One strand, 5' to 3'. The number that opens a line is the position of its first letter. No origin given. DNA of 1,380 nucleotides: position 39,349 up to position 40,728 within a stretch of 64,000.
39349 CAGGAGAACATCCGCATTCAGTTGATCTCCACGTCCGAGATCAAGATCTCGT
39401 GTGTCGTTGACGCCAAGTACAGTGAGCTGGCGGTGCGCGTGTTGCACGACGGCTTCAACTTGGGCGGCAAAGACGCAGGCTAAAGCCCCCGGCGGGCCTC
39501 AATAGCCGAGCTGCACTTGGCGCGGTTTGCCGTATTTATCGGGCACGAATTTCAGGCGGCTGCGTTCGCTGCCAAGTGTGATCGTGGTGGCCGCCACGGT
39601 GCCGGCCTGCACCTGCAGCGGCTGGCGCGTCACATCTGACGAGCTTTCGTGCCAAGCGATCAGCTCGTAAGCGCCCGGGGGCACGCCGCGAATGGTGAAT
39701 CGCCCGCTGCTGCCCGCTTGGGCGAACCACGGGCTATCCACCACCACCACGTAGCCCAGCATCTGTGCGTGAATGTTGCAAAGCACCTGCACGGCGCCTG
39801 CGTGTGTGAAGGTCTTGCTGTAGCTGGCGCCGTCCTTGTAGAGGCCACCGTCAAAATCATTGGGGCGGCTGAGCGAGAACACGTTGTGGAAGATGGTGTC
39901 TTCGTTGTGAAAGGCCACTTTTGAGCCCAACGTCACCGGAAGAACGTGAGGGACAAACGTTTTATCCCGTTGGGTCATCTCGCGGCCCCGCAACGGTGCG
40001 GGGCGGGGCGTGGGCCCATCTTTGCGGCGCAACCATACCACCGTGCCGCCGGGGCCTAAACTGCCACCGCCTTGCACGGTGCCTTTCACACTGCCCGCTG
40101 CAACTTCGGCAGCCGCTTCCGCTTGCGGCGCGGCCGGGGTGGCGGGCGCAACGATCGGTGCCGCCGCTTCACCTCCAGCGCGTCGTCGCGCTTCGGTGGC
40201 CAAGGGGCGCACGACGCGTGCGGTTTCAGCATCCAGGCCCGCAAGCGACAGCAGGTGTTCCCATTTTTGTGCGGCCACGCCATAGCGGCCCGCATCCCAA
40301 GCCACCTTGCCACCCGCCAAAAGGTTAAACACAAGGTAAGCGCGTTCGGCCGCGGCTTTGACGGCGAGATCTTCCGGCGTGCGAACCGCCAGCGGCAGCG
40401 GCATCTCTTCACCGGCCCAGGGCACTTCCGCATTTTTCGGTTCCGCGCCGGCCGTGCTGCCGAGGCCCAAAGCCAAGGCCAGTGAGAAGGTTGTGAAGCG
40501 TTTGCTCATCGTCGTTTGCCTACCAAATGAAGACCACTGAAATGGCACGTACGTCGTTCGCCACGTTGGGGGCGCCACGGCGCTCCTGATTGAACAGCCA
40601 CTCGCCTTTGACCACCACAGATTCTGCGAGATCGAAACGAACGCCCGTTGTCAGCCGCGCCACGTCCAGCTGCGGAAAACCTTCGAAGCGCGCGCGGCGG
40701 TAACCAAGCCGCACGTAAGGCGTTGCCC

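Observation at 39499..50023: Eight-gene minus-strand array joining a GldA/F/G-type ABC system to a receptor-like kinase and trans-envelope components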

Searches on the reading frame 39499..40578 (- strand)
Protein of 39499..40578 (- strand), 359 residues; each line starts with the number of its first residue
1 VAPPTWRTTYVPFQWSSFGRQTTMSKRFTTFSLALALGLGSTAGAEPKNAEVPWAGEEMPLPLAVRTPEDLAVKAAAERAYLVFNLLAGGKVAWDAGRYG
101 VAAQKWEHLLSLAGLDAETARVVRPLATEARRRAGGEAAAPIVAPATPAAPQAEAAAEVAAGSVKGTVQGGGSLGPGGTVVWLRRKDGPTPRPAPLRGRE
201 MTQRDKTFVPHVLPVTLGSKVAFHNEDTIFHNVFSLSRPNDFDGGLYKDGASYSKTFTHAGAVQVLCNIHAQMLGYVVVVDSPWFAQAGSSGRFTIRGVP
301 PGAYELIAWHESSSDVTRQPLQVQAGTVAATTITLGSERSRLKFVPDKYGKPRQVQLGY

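Call 3: search_protein_families(library=pfam, proteins=[window:39499-40578:-], max_evalue=0.01)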
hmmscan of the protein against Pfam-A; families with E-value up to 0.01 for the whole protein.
window:39499-40578:- (359 aa): 3 families
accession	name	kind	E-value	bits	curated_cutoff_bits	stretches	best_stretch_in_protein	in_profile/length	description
PF13620.12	CarboxypepD_reg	-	2.4e-07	31.4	32.3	1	282-335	28-81/82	Carboxypeptidase regulatory-like domain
PF14686.12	fn3_3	-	3.9e-05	23.8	24.4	1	286-328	29-72/75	Polysaccharide lyase family 4, domain II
PF00127.26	Copper-bind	-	0.0023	18.7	21.2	0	206-279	12-98/99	Copper binding proteins, plastocyanin/azurin family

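Call 7: search_protein_families(library=ncbifam, proteins=[window:39499-40578:-], max_evalue=0.01)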
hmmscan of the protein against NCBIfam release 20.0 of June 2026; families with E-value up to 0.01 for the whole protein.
window:39499-40578:- (359 aa): 3 families
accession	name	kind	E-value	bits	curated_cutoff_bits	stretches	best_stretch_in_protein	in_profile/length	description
TIGR02657.1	amicyanin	equivalog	1.4e-06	28.6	110.2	1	213-279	13-82/83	amicyanin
TIGR03102.1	halo_cynanin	subfamily_domain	0.003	17.6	93.8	1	205-279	36-114/115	halocyanin domain-containing protein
TIGR02656.1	cyanin_plasto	equivalog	0.0043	17.4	87.85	0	206-279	12-98/99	plastocyanin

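Call 18: search_solved_structures(query=window:39499-40578:-, max_evalue=1, show_alignments=2)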
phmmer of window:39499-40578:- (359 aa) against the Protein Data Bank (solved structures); distinct sequences matched with E-value up to 1: 21.
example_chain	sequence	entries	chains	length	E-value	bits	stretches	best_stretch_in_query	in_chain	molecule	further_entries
9cck_A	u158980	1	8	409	0.00011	24.5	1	206-278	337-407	Copper-containing nitrite reductase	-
1sfd_A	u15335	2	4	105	0.0037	19.5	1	212-279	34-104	Amicyanin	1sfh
1sf3_A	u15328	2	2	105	0.0051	19.1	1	212-279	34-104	Amicyanin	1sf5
4p5r_A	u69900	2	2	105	0.0052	19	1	212-279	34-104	Amicyanin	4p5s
3ply_A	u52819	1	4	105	0.007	18.6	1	212-279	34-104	Amicyanin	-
2gb2_A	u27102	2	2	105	0.0071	18.6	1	212-279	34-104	Amicyanin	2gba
1mda_A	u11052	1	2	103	0.0094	18.2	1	212-279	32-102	AMICYANIN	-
1aac_A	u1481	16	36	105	0.0096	18.2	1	212-279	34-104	AMICYANIN | PROTEIN (AMICYANIN)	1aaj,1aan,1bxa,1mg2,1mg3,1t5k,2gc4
2qdv_A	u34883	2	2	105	0.018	17.3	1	212-279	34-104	Amicyanin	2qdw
2ux6_A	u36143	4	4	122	0.021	17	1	207-288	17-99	PSEUDOAZURIN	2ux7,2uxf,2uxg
3ie9_A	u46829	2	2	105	0.024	16.8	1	212-279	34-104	Amicyanin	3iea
2idt_A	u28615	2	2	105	0.045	16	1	212-279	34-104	Amicyanin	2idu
2idq_A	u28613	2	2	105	0.061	15.5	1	212-279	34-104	Amicyanin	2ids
3rym_A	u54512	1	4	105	0.061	15.5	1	212-279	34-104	Amicyanin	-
1id2_A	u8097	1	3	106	0.18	14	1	206-279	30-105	AMICYANIN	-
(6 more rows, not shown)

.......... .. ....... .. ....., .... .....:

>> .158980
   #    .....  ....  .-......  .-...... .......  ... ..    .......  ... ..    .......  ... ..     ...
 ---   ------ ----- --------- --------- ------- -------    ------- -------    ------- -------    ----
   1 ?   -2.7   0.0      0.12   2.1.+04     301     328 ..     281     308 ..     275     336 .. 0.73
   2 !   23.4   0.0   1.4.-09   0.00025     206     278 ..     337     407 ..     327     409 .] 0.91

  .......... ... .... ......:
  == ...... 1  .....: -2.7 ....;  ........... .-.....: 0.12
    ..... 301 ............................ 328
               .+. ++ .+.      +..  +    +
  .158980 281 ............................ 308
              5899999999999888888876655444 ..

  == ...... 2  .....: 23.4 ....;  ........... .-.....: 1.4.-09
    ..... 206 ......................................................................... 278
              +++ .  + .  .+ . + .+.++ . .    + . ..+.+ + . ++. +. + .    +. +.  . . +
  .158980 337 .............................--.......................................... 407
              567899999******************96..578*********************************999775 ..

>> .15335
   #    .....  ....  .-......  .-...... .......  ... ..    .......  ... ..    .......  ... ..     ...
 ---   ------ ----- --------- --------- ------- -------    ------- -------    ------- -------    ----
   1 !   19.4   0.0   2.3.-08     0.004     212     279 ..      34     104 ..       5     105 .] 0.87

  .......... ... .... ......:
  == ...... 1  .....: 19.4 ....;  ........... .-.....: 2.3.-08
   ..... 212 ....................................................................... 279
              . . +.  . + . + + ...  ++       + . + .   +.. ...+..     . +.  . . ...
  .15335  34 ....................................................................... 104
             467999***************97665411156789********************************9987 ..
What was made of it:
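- On Type-1 (blue) copper cupredoxin: The ligands align to amicyanin (call 18).
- Closest known: Amicyanin / MauG of the methylamine dehydrogenase. Same: The cupredoxin has an amicyanin-like H...C-x2-H-x2-M ligand set (call 18).
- Checked: g8: the cupredoxin region aligns to amicyanin with the H/C/H/M ligands (call 18).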

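Call 59: search_protein_representatives(protein=window:39499-40509:-)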
Query: 336 residues. Proteins with E-value up to 0.001 (for the whole library): 12596; up to 1e-10: 5178; up to 1e-30: 141. The best 150 are listed.
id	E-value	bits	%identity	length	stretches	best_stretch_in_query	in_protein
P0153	1.9e-101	355.8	55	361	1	11-336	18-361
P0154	3.1e-92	325.6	53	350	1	21-336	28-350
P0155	1.2e-88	313.8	50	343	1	11-336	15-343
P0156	7.2e-75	268.5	51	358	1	29-301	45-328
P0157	1.5e-71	257.7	45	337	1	7-336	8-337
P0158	4.7e-63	229.7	57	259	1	136-336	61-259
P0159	4.3e-61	223.2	51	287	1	36-270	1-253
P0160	4.9e-61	223.0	52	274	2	138-240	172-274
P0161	3.1e-58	213.8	55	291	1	36-239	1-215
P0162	4.6e-58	213.3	55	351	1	5-243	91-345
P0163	4.5e-57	210.0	51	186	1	151-336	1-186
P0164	4.3e-56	206.8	56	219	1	43-233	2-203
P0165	1.1e-54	202.2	51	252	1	15-239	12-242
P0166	5.6e-54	199.8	33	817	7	166-256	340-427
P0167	6.4e-54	199.6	45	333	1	43-336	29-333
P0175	1.9e-47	178.4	31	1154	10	152-269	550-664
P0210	1.9e-37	145.5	41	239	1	120-328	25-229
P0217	1.7e-35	139.1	39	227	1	132-332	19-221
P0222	5.9e-35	137.3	43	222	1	136-331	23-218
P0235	5.8e-34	134.1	36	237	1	112-330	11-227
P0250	6.0e-33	130.7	37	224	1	119-328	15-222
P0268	1.2e-31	126.4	40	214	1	134-330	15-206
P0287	6.5e-31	124.0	38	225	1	126-330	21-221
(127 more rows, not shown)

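Call 60: list_cluster_members(proteins=[P0153, P0166, P0175, P0210, P0217, P0222, P0235, P0250, P0268, P0287])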
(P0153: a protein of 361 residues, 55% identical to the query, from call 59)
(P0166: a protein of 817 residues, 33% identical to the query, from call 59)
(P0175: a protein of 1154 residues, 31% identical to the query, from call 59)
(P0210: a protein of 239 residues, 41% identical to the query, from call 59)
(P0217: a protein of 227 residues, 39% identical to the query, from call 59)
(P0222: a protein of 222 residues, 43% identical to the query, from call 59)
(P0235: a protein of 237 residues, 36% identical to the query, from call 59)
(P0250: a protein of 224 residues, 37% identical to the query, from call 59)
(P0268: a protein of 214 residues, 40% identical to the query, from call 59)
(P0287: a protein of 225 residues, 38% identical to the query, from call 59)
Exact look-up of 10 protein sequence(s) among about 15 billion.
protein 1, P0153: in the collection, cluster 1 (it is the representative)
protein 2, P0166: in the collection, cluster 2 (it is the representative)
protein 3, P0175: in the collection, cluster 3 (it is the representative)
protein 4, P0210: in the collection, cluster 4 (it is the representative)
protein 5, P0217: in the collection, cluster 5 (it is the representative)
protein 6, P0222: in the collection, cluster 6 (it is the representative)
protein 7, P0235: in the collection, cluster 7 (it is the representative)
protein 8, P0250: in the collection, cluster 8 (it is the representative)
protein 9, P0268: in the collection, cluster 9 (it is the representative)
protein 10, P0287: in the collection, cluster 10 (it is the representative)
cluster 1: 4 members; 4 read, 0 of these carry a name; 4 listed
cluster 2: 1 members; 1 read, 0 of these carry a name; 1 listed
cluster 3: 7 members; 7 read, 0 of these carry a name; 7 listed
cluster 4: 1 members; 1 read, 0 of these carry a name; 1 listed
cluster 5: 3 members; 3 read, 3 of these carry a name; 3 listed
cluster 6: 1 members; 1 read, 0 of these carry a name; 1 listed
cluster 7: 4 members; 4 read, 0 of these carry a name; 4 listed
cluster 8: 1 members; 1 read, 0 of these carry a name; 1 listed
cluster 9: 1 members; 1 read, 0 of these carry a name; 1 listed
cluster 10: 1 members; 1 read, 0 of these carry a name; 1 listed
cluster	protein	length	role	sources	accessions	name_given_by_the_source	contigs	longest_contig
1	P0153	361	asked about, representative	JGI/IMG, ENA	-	-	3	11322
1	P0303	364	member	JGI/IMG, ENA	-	-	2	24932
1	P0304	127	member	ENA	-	-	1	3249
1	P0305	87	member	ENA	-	-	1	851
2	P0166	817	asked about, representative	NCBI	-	-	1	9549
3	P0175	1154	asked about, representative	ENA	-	-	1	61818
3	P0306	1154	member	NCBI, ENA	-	-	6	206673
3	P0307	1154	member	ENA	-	-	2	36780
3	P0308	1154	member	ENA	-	-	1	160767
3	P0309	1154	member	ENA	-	-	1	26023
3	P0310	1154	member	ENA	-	-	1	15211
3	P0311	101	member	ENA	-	-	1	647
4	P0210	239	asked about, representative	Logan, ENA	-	-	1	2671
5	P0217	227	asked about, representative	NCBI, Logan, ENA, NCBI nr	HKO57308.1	MAG TPA: hypothetical protein VJ276_15640 [Thermoanaerobaculia bacterium] | hypothetical protein [Thermoanaerobaculia bacterium]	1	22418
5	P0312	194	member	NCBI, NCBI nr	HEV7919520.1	MAG TPA: hypothetical protein VGR02_01890, partial [Thermoanaerobaculia bacterium] | hypothetical protein [Thermoanaerobaculia bacterium]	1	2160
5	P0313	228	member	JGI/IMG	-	plastocyanin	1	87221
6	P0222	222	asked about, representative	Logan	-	-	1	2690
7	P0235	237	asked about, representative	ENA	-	-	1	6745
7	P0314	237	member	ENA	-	-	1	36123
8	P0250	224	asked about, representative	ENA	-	-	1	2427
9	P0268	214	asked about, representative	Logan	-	-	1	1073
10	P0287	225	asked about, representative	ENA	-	-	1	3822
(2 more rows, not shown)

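Call 80: find_encoding_contigs(protein=P0313, flank=6000, max_places=2)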
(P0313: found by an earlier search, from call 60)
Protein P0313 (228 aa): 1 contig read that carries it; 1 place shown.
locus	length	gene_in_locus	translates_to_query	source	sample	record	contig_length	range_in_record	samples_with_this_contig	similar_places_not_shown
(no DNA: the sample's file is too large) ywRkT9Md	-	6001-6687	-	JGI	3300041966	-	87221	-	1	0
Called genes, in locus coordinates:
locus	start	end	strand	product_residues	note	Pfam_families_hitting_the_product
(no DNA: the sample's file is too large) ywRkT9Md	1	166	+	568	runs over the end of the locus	PF17899:Peptidase_M61_N, PF05299:Peptidase_M61, PF17820:PDZ_6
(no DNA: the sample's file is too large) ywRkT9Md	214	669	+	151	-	-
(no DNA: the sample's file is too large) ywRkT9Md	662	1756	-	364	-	-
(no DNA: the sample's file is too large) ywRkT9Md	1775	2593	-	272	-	-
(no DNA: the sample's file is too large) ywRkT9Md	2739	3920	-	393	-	PF02771:Acyl-CoA_dh_N, PF02770:Acyl-CoA_dh_M, PF00441:Acyl-CoA_dh_1, PF08028:Acyl-CoA_dh_2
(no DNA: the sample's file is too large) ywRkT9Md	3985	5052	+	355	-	PF13676:TIR_2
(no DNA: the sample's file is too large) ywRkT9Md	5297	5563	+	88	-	-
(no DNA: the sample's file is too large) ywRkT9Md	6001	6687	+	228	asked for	-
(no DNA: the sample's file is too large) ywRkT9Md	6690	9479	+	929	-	PF05228:CHASE4 (faint), PF00672:HAMP, PF00069:Pkinase, PF03109:ABC1 (faint), PF07714:PK_Tyr_Ser-Thr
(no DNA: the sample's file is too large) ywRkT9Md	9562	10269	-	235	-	-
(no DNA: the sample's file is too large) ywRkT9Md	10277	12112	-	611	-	PF03979:Sigma70_r1_1, PF00140:Sigma70_r1_2, PF04542:Sigma70_r2, PF04539:Sigma70_r3, PF04545:Sigma70_r4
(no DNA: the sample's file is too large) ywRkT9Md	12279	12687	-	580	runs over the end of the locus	PF01807:Zn_ribbon_DnaG, PF08275:DNAG_N, PF01751:Toprim, PF13155:Toprim_2, PF13362:Toprim_3, PF13662:Toprim_4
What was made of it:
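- an unbinned metagenome contig, whose g8-like protein clusters at >=90% identity with Thermoanaerobaculia proteins (CHASE4-HAMP-Pkinase, call 80);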

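Call 82: find_encoding_contigs(protein=P0314, flank=8000, max_places=3)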
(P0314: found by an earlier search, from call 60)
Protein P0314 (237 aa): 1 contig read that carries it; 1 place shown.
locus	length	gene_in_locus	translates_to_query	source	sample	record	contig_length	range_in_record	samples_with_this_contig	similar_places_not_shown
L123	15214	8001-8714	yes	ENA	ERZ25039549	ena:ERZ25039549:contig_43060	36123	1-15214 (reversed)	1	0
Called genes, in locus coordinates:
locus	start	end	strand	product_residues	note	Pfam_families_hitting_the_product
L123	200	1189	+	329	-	-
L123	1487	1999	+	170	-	PF02590:SPOUT_MTase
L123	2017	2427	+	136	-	PF01258:zf-dskA_traR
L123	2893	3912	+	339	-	-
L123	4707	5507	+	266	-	PF01149:Fapy_DNA_glyco, PF06831:H2TH, PF06827:zf-FPG_IleRS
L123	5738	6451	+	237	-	PF00702:Hydrolase, PF13419:HAD_2, PF13242:Hydrolase_like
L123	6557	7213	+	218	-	-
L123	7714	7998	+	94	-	-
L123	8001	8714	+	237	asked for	PF00127:Copper-bind (weak)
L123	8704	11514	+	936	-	PF00672:HAMP, PF00069:Pkinase, PF07714:PK_Tyr_Ser-Thr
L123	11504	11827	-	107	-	PF00485:PRK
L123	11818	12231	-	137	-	PF00485:PRK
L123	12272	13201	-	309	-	PF02080:TrkA_C, PF03600:CitMHS, PF06808:DctM (weak), PF03600:CitMHS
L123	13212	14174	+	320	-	-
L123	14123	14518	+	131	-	PF01242:PTPS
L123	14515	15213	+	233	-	?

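Call 90: search_protein_families(library=pfam, proteins=[L123:8704-11514:+, L123:7714-7998:+], max_evalue=0.01)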
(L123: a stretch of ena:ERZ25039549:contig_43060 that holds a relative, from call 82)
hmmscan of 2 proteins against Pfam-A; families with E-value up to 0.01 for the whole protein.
L123:8704-11514:+ (936 aa): 6 families
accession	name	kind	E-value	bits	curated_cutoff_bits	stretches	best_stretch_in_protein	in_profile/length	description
PF00069.31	Pkinase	-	2.3e-48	165.3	31.7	1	673-922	2-253/263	Protein kinase domain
PF07714.23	PK_Tyr_Ser-Thr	-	7.5e-35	120.9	23.1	1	673-920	2-248/258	Protein tyrosine and serine/threonine kinase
PF00672.30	HAMP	-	3.7e-11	43.6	25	1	371-422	2-53/53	HAMP domain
PF01636.29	APH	-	0.0005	20.3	23.2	0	788-819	166-198/239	Phosphotransferase enzyme family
PF03109.22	ABC1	-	0.0024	17.5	22.9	0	749-821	147-217/244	ABC1 atypical kinase-like domain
PF14531.12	Kinase-like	-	0.0029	17.3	25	0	776-875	150-252/289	Kinase-like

L123:7714-7998:+ (94 aa): 0 families
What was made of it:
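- L123 (HAMP-Pkinase, calls 82, 90);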
